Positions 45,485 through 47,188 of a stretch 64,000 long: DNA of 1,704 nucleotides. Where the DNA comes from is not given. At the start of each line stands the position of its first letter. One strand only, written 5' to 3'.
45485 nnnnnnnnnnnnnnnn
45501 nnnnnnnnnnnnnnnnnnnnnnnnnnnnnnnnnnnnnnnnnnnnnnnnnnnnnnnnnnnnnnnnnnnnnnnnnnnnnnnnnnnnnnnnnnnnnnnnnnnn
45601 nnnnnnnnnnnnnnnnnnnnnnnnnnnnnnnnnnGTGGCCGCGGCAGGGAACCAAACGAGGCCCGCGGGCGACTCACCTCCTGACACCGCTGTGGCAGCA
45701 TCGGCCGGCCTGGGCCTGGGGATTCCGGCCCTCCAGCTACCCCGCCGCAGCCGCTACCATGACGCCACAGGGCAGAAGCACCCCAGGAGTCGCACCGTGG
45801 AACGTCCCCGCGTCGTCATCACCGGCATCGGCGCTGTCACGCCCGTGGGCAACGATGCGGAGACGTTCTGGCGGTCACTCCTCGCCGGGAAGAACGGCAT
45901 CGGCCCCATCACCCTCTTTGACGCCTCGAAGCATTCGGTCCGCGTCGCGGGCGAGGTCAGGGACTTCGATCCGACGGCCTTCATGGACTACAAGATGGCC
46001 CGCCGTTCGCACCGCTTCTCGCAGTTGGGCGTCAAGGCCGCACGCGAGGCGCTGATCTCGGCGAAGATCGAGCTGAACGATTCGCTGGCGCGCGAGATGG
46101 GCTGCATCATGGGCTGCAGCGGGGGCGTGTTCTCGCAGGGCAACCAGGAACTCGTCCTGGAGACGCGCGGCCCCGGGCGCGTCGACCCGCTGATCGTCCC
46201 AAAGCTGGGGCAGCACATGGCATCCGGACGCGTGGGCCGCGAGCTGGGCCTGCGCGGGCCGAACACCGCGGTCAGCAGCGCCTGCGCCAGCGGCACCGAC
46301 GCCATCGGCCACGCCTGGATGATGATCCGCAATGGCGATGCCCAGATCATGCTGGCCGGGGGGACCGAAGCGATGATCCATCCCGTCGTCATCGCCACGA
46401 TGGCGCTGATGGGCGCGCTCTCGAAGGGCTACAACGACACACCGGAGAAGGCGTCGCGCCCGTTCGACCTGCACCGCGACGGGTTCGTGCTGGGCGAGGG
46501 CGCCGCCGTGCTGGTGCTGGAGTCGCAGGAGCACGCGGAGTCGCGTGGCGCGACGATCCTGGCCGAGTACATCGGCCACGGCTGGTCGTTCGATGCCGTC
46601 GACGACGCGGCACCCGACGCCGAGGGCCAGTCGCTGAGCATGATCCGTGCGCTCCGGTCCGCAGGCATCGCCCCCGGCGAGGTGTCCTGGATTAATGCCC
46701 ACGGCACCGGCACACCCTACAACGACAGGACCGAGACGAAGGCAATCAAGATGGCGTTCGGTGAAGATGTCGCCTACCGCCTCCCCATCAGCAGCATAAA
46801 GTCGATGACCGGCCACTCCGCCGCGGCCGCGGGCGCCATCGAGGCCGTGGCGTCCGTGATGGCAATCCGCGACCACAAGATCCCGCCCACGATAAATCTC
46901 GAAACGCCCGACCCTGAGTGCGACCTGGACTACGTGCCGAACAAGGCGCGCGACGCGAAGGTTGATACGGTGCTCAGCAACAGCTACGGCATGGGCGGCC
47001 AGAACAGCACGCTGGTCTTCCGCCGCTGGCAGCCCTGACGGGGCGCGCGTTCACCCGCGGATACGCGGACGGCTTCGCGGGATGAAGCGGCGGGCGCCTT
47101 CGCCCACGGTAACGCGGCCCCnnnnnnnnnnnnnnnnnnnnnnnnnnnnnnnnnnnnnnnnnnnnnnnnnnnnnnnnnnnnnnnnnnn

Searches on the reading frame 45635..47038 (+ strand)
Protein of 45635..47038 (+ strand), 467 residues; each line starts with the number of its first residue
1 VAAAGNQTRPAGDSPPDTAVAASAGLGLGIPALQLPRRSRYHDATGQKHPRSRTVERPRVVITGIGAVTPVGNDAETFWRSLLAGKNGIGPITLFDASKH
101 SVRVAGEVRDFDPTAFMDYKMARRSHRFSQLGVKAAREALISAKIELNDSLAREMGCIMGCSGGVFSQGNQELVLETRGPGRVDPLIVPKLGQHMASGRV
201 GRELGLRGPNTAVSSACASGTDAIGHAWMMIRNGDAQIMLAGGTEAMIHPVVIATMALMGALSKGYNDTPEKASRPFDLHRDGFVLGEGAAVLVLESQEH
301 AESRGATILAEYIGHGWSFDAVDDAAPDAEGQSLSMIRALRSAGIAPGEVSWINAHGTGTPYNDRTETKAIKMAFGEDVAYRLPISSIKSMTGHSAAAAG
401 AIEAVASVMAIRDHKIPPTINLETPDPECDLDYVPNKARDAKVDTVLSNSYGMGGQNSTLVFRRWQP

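Call 44: search_protein_families(library=pfam, proteins=[window:45635-47038:+], max_evalue=0.01)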
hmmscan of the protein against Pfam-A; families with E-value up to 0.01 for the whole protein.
window:45635-47038:+ (467 aa): 3 families
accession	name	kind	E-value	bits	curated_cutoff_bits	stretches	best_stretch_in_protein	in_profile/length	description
PF00109.32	ketoacyl-synt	-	4.7e-57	193.9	20.8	1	59-301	3-252/252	Beta-ketoacyl synthase, N-terminal domain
PF02801.28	Ketoacyl-synt_C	-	5.8e-33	113.8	20.8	1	310-423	2-119/119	Beta-ketoacyl synthase, C-terminal domain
PF00108.29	Thiolase_N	-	3.3e-09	36.9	26.4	1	207-251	75-119/260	Thiolase, N-terminal domain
